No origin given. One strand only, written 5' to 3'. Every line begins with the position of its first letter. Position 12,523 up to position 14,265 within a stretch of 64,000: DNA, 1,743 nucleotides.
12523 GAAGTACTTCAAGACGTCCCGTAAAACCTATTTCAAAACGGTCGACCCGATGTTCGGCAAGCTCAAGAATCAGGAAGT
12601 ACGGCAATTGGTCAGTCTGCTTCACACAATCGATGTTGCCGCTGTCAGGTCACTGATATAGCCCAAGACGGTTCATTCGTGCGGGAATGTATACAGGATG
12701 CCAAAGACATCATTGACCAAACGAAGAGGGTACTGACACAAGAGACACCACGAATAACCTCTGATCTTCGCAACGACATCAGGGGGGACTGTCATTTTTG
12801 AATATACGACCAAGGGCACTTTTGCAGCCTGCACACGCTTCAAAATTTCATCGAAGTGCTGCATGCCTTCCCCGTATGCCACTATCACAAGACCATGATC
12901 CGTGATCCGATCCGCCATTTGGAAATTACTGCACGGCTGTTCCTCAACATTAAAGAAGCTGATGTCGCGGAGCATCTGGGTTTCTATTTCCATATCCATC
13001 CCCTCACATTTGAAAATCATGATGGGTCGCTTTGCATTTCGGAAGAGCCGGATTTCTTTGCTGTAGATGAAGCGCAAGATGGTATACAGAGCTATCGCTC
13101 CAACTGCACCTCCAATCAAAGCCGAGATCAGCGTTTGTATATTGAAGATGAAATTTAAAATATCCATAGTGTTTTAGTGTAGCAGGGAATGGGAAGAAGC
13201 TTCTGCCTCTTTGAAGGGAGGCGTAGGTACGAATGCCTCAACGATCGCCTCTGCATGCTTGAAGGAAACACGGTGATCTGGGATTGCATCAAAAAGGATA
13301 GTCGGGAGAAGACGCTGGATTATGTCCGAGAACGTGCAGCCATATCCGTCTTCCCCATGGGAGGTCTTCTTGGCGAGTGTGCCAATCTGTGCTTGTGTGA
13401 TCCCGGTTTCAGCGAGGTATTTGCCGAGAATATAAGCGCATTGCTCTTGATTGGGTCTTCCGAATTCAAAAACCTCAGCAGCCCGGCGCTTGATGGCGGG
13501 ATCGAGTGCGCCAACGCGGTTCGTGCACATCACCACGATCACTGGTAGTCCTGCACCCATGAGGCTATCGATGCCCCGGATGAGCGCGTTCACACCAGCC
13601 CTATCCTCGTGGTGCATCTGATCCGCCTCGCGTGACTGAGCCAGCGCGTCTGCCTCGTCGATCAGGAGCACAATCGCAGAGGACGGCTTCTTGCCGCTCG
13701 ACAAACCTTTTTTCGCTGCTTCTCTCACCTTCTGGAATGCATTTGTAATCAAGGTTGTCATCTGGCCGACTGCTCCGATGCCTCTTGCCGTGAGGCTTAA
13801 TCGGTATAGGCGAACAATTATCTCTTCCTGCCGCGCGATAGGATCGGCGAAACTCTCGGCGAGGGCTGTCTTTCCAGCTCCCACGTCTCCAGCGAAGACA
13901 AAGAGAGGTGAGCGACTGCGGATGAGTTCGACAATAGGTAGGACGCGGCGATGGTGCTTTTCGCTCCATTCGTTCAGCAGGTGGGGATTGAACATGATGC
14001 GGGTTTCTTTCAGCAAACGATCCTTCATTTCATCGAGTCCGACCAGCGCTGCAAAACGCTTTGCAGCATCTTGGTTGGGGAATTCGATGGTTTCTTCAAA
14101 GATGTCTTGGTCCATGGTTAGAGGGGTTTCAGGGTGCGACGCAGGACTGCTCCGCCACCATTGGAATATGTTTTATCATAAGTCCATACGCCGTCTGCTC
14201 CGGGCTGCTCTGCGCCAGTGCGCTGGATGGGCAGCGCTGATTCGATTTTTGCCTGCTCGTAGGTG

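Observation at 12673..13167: Unrecognised 164-aa single-TM protein occupies the CBASS effector position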

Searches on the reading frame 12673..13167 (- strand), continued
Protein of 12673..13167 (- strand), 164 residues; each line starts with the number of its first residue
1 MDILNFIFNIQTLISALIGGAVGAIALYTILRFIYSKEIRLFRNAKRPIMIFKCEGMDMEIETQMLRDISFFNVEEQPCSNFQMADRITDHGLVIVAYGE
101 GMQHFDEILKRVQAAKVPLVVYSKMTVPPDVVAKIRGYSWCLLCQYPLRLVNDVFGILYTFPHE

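Call 66: search_protein_families(library=padloc, alignment_id=A5, max_evalue=1e-10)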
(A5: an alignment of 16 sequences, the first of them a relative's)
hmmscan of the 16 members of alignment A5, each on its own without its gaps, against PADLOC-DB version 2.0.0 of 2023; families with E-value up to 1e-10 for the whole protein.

A. member 1, L006:6475-7485:+ (336 aa): 8 families
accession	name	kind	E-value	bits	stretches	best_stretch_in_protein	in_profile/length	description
PDLC00785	Cyclase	-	4.4e-83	277.9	1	1-291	1-293/443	oligonucleotide-cyclase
PDLC00823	Cyclase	-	1.4e-20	72.1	1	39-274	44-240/285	oligonucleotide-cyclase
PDLC00808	Cyclase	-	8.2e-17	59.5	0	44-138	55-148/325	oligonucleotide-cyclase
PDLC00810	Cyclase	-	6.1e-16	56.8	1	47-205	53-186/335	oligonucleotide-cyclase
PDLC00803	Cyclase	-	8.9e-15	53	1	44-282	48-237/253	oligonucleotide-cyclase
PDLC00809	Cyclase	-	4.6e-12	44.1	0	44-133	46-139/295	oligonucleotide-cyclase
PDLC00773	Cyclase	-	9.3e-12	43.2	0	44-229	49-205/334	oligonucleotide-cyclase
PDLC00822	Cyclase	-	1.8e-11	42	0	44-250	49-273/375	oligonucleotide-cyclase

B. families by the number of members that match (of 16 scanned): 30 families (the first 25 are shown)
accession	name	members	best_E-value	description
PDLC00823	Cyclase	16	6e-45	oligonucleotide-cyclase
PDLC00809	Cyclase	16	1.2e-36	oligonucleotide-cyclase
PDLC00810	Cyclase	15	1.3e-34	oligonucleotide-cyclase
PDLC00808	Cyclase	15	6.8e-19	oligonucleotide-cyclase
PDLC00785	Cyclase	14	3e-179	oligonucleotide-cyclase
PDLC00803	Cyclase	14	3.7e-19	oligonucleotide-cyclase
PDLC00822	Cyclase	12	4.2e-136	oligonucleotide-cyclase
PDLC00796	Cyclase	12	7.4e-35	oligonucleotide-cyclase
PDLC00773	Cyclase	10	2.5e-61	oligonucleotide-cyclase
PDLC00792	Cyclase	8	3e-13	oligonucleotide-cyclase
PDLC00793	Cyclase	7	7.7e-26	oligonucleotide-cyclase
PDLC00770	Cyclase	6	8.2e-34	oligonucleotide-cyclase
PDLC00786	Cyclase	6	4.2e-13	oligonucleotide-cyclase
PDLC00778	Cyclase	5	4.1e-18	oligonucleotide-cyclase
PDLC00802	Cyclase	5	3.2e-16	oligonucleotide-cyclase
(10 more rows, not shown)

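Call 67: search_solved_structures(query=L017:6514-7836:+, max_evalue=0.00001)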
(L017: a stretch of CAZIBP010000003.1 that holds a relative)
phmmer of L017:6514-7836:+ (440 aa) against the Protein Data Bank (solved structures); distinct sequences matched with E-value up to 0.00001: 2.
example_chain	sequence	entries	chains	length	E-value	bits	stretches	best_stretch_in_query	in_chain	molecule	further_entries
6p82_A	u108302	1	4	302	3.9e-06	29.4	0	41-131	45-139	Nucleotidyltransferase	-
6p8u_A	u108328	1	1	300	4.2e-06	29.3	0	42-131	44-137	Nucleotidyltransferase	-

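Call 68: search_solved_structures(query=L029:827-1951:+, max_evalue=0.00001)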
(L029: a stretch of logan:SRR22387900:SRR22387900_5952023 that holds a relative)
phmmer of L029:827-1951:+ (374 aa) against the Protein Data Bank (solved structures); distinct sequences matched with E-value up to 0.00001: 10.
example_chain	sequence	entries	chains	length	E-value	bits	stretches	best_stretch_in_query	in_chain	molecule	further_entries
7ljm_A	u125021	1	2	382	9.1e-89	301.2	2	176-367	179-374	CD-NTase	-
7to3_C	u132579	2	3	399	1.8e-88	300.2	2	181-365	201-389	Cyclic AMP-AMP-GMP synthase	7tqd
7ljl_A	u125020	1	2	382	6.5e-88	298.4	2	181-365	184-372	Cyclic AMP-AMP-GMP synthase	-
7d48_A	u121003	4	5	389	1.2e-87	297.5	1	23-365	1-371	Cyclic AMP-AMP-GMP synthase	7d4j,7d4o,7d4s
7d4u_A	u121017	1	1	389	1.1e-85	291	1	23-365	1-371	Cyclic AMP-AMP-GMP synthase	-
9sa4_A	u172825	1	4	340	9.4e-42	146.5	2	190-348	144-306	CD-NTase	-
9sa5_A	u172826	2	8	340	4.8e-41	144.2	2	190-348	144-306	CD-NTase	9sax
8ysc_A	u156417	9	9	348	2.9e-07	33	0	67-150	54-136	Nucleotidyltransferase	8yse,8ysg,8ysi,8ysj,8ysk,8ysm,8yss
8ysd_A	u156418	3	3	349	3e-07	33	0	67-150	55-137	Nucleotidyltransferase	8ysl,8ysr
8ysn_A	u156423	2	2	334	2.1e-06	30.2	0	67-150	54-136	Nucleotidyltransferase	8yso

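Call 82: search_protein_families(library=pfam, alignment_id=A3, max_evalue=0.05)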
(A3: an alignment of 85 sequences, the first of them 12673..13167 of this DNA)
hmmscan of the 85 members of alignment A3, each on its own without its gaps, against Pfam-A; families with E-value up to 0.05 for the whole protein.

A. member 1, window:12673-13167:- (164 aa): 0 families

B. families by the number of members that match (of 85 scanned): 21 families
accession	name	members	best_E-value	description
PF07611.17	DUF1574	1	0.0038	Protein of unknown function (DUF1574)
PF11712.13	Vma12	1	0.0062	Endoplasmic reticulum-based factor for assembly of V-ATPase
PF03899.21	ATP-synt_I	1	0.0073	ATP synthase I chain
PF03709.21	OKR_DC_1_N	1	0.009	Orn/Lys/Arg decarboxylase, N-terminal domain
PF06570.16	DUF1129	1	0.013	Protein of unknown function (DUF1129)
PF04609.17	MCR_C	1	0.018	Methyl-coenzyme M reductase operon protein C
PF08678.16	Rsbr_N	1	0.023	Rsbr N terminal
PF09730.14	BicD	1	0.024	Microtubule-associated protein Bicaudal-D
PF22614.2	Slo-like_RCK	1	0.026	Calcium-activated potassium channel slowpoke-like RCK domain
PF05320.17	Pox_RNA_Pol_19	1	0.026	Poxvirus DNA-directed RNA polymerase 19 kDa subunit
PF22141.1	Thiaminase-1_dom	1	0.026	Thiaminase-1 domain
PF05393.16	Hum_adeno_E3A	1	0.031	Human adenovirus early E3A glycoprotein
PF04426.17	Bul1_C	1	0.036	Bul1 C terminus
PF13344.12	Hydrolase_6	1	0.037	Haloacid dehalogenase-like hydrolase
PF03201.21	HMD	1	0.038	H2-forming N5,N10-methylene-tetrahydromethanopterin dehydrogenase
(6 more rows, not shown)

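Call 83: search_protein_families(library=padloc, alignment_id=A3, max_evalue=0.001)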
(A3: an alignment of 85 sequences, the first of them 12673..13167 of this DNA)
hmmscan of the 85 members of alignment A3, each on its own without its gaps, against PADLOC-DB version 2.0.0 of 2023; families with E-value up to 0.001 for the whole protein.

A. member 1, window:12673-13167:- (164 aa): 2 families
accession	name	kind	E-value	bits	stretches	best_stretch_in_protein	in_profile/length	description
PDLC01057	C3a59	-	7.6e-21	72.9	1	7-162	12-164/167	trans-membrane (TM)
PDLC00664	Effector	-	2.3e-07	29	1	8-160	13-168/174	1TM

B. families by the number of members that match (of 85 scanned): 5 families
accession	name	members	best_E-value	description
PDLC01057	C3a59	84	1.4e-56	trans-membrane (TM)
PDLC00664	Effector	60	6.2e-15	1TM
PDLC01158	Mem_04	13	6.8e-07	"Membrane protein (2TM at N-terminus and a globular domain) in type III operon, could be a CARF domain diverged beyond r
PDLC00838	E1-E2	1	0.00023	E1-E2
PDLC03804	RTasNitrilase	1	0.00061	DRT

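Call 88: search_dna_similar(query=window:12673-13167:-, collection=plasmids, mode=protein, max_evalue=0.001, max_rows=15)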
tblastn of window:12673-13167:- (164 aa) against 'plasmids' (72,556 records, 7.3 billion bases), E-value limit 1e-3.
No match.

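Call 89: search_dna_similar(query=window:12673-13167:-, collection=phages, mode=protein, max_evalue=0.001, max_rows=15)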
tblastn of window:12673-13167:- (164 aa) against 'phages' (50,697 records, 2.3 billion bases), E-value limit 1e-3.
No match.

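Call 90: find_homologous_proteins(query=A3, max_evalue=0.00001)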
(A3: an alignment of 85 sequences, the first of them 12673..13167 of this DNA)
Query A3 (85 sequences) (164 aa, profile of the alignment): 34 proteins with E <= 0.00001 among 1906 candidates.
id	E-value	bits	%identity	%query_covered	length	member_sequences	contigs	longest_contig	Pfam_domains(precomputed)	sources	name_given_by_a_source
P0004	1.9e-53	199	72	99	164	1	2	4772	-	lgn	-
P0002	2.2e-53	199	86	99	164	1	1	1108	-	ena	-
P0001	4.9e-52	194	100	100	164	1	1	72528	-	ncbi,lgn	-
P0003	6.4e-52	194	84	99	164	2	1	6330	-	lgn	-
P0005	6.9e-50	187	64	99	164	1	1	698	-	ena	-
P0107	4.1e-33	133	20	68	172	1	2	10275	-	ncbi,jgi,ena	-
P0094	1.1e-32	131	27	69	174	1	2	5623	-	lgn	-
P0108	2.9e-32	130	22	94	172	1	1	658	-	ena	-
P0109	5.4e-32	129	26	74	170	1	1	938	-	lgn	-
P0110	5.6e-32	129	17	54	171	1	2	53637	-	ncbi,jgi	-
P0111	6.1e-32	129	21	53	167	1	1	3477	-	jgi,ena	-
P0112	4.0e-31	126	22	90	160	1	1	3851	-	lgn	-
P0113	5.1e-31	126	21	90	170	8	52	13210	-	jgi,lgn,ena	-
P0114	1.0e-30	125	21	66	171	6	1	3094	-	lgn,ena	-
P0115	1.7e-30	124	20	87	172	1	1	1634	-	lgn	-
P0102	5.3e-29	119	20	79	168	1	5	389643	-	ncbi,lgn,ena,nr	ncbi:MAG: hypothetical protein J6T23_06930 [Elusimicrobia bacterium]|nr:hypothetical protein [Elusim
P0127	1.8e-25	108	22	77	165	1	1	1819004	-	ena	-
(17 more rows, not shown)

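Call 91: find_encoding_contigs(protein=P0127, flank=6000, max_places=1)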
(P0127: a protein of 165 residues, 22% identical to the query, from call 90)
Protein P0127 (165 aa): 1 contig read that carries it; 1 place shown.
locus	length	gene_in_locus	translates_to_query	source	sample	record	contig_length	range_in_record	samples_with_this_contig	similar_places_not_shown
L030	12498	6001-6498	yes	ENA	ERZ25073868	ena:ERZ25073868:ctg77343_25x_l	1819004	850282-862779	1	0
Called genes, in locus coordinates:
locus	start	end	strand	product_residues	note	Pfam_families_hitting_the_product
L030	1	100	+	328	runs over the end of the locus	PF13899:Thioredoxin_7, PF13098:Thioredoxin_2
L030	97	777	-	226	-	PF06041:DUF924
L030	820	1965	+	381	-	PF00155:Aminotran_1_2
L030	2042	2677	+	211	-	PF00578:AhpC-TSA, PF08534:Redoxin, PF10417:1-cysPrx_C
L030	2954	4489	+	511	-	PF12161:HsdM_N, PF02384:N6_Mtase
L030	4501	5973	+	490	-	PF18765:Polbeta, PF01420:Methylase_S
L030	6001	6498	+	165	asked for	-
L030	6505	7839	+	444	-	PF18144:SMODS, PF18134:AGS_C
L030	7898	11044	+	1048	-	PF04313:HSDR_N, PF04851:ResIII, PF18766:SWI2_SNF2, PF22679:T1R_D3-like, PF11867:T1RH-like_C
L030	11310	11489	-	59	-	-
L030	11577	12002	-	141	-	PF07361:Cytochrom_B562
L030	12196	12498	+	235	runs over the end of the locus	PF02798:GST_N, PF13409:GST_N_2, PF13417:GST_N_3 (weak), PF00043:GST_C (weak), PF13410:GST_C_2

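Call 92: find_encoding_contigs(protein=P0102, flank=6000, max_places=1)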
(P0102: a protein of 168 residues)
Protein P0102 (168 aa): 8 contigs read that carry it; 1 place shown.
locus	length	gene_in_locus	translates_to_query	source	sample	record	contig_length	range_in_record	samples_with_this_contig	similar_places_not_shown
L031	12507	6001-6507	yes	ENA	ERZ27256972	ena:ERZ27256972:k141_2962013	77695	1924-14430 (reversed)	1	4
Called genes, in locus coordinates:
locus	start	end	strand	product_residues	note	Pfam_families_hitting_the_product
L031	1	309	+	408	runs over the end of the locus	PF13439:Glyco_transf_4, PF13579:Glyco_trans_4_4, PF00534:Glycos_transf_1, PF13692:Glyco_trans_1_4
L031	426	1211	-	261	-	-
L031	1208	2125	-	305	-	PF21068:ATPgraspMvdD, PF08443:RimK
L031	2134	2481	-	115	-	-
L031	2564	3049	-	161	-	PF14464:Prok-JAB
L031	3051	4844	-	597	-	PF26398:Cap2_linker, PF00899:ThiF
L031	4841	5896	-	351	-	PF18144:SMODS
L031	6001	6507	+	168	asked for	-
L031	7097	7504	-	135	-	PF18451:CdiA_C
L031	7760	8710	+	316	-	PF00535:Glycos_transf_2, PF10111:Glyco_tranf_2_2, PF13641:Glyco_tranf_2_3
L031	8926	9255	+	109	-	PF01649:Ribosomal_S20p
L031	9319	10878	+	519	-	PF03023:MurJ, PF01554:MatE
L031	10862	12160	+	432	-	PF01541:GIY-YIG, PF27096:UvrC_M, PF02151:UVR (weak), PF08459:UvrC_RNaseH_dom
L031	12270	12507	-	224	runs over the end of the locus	PF00230:MIP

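Call 93: find_encoding_contigs(protein=P0110, flank=6000, max_places=1)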
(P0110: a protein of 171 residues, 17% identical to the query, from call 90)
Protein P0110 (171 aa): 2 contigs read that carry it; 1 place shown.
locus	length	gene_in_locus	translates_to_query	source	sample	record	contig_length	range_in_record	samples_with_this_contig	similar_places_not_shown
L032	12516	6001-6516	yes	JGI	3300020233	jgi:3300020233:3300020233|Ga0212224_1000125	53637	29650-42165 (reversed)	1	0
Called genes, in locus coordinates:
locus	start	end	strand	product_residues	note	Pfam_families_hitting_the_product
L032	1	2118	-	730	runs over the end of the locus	PF17191:RecG_wedge, PF01336:tRNA_anti-codon (weak), PF00270:DEAD, PF04851:ResIII, PF00271:Helicase_C, PF19833:RecG_dom3_C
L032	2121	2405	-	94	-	-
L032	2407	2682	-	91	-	PF05015:HigB-like_toxin, PF24732:ParE_like (weak)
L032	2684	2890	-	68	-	-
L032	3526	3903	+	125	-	PF15515:MvaI_BcnI (weak), PF09562:RE_LlaMI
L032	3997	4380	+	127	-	PF09562:RE_LlaMI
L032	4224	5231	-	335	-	PF00145:DNA_methylase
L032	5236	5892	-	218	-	PF01726:LexA_DNA_bind, PF00717:Peptidase_S24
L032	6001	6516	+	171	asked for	-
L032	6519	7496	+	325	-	PF18144:SMODS, PF21654:DncV-like_NTFase (weak)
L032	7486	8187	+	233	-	-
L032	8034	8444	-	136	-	-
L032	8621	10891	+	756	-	PF08282:Hydrolase_3 (faint), PF00122:E1-E2_ATPase, PF00702:Hydrolase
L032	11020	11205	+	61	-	PF00253:Ribosomal_S14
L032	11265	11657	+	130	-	PF00410:Ribosomal_S8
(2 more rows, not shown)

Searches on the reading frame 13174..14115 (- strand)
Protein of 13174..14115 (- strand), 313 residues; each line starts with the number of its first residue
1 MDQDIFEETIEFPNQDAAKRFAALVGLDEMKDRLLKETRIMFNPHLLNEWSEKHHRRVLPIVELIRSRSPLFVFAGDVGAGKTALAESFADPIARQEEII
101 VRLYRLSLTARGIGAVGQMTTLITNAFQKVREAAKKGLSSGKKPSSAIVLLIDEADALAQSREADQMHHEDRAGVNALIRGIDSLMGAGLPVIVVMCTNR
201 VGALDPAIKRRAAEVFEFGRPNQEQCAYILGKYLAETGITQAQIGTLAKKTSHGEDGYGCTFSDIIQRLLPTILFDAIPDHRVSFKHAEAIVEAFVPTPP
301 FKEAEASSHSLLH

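Call 3: search_protein_families(library=padloc, proteins=[window:13174-14115:-], max_evalue=0.01)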
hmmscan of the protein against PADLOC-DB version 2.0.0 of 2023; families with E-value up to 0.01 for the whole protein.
window:13174-14115:- (313 aa): 8 families
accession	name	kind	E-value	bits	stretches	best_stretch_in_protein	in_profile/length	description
PDLC00914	TRIP13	-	9.3e-118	391.1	1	3-304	5-301/302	TRIP13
PDLC02196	IetA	-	9.4e-16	56.2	1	146-252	180-283/374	-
PDLC00915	TRIP13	-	6.1e-14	50.1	1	7-251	14-241/302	TRIP13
PDLC02195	IetA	-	6.7e-14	50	1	148-252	197-298/395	-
PDLC04232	IetA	-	3.2e-09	34.7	1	54-250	102-276/330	-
PDLC04231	IetA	-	0.00011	20.1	1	145-226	174-252/262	-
PDLC04547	PDC-M26A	-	0.0003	17.5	1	62-100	326-363/724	-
PDLC04140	mad8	-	0.0077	13.8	0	34-162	110-207/314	mads_8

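Call 4: search_protein_families(library=pfam, proteins=[window:13174-14115:-], max_evalue=0.1)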
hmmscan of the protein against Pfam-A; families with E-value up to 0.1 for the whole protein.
window:13174-14115:- (313 aa): 9 families
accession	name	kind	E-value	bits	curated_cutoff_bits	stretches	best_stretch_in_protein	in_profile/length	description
PF00004.35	AAA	-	2.6e-17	63.9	21.2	1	73-219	2-130/131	ATPase family associated with various cellular activities (AAA)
PF05729.18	NACHT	-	2.5e-05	24.6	26.7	1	73-227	4-160/167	NACHT domain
PF13401.12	AAA_22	-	3e-05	24.8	27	1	70-167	6-100/130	AAA domain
PF13191.12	AAA_16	-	0.001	20.1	32.6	1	65-113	19-73/167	AAA ATPase domain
PF06414.18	Zeta_toxin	-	0.021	14.7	22.3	1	71-101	18-48/199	Zeta toxin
PF13604.12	AAA_30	-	0.026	14.7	27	1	63-167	12-109/191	AAA domain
PF09848.15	SLFN-g3_helicase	-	0.036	13.8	24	1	71-170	3-103/354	Schlafen group 3, DNA/RNA helicase domain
PF02367.23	TsaE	-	0.04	14.3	26.6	1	69-95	21-47/128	Threonylcarbamoyl adenosine biosynthesis protein TsaE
PF24883.2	NPHP3_N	-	0.061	14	24.8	0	67-98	20-51/164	Nephrocystin 3, N-terminal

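Call 6: search_protein_families(library=ncbifam, proteins=[window:13174-14115:-], max_evalue=0.1)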
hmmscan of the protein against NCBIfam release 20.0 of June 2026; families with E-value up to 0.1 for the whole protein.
window:13174-14115:- (313 aa): 15 families
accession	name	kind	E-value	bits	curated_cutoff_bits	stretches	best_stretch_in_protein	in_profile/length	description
NF042959.1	IteA_antiphage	equivalog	4.7e-11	42.4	510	1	148-251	185-285/367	anti-phage ATPase IteA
TIGR03689.1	pup_AAA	equivalog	2.6e-07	29.7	504.75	1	76-237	223-381/512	proteasome ATPase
TIGR01243.1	CDC48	subfamily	3.1e-07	29.1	802.65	1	145-230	271-355/733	CDC48 family AAA ATPase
NF041006.2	cell_div_CdvC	equivalog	1.5e-06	27.4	650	1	75-267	140-316/370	cell division protein CdvC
TIGR01241.2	FtsH_fam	equivalog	2.2e-06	26.7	600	1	141-210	250-319/598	ATP-dependent zinc metalloprotease FtsH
NF003069.1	PRK03992.1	subfamily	3.5e-05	23.1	500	1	74-251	170-333/379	proteasome-activating nucleotidase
TIGR01242.2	TIGR01242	subfamily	9.3e-05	21.6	500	1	74-251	153-316/362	proteasome-activating nucleotidase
NF008004.0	PRK10733.1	equivalog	0.00019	19.5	1008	1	141-211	240-310/644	ATP-dependent zinc metalloprotease FtsH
TIGR03015.1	pepcterm_ATPase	hypoth_equivalog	0.00031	20.3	324.5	1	50-160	23-137/269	XrtA/PEP-CTERM system-associated ATPase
TIGR03345.1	VI_ClpV1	equivalog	0.0057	14.9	884.95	1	64-159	203-293/852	type VI secretion system ATPase TssH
NF047748.1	PrtsmActNtasePan1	equivalog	0.015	14.4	750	1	76-230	189-328/405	proteasome-activating nucleotidase Pan1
NF003229.0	PRK04195.1-5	equivalog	0.018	13.8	280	0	74-195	49-141/413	replication factor C large subunit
TIGR00150.1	T6A_YjeE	equivalog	0.029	14.2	60.1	1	71-99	24-52/135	tRNA (adenosine(37)-N6)-threonylcarbamoyltransferase complex ATPase subunit type 1 TsaE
TIGR00678.1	holB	equivalog_domain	0.045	13.3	180.6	0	70-93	15-38/188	DNA polymerase III subunit delta'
NF041000.1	ATPase_ComGA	equivalog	0.073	12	300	0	60-94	119-153/267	competence type IV pilus ATPase ComGA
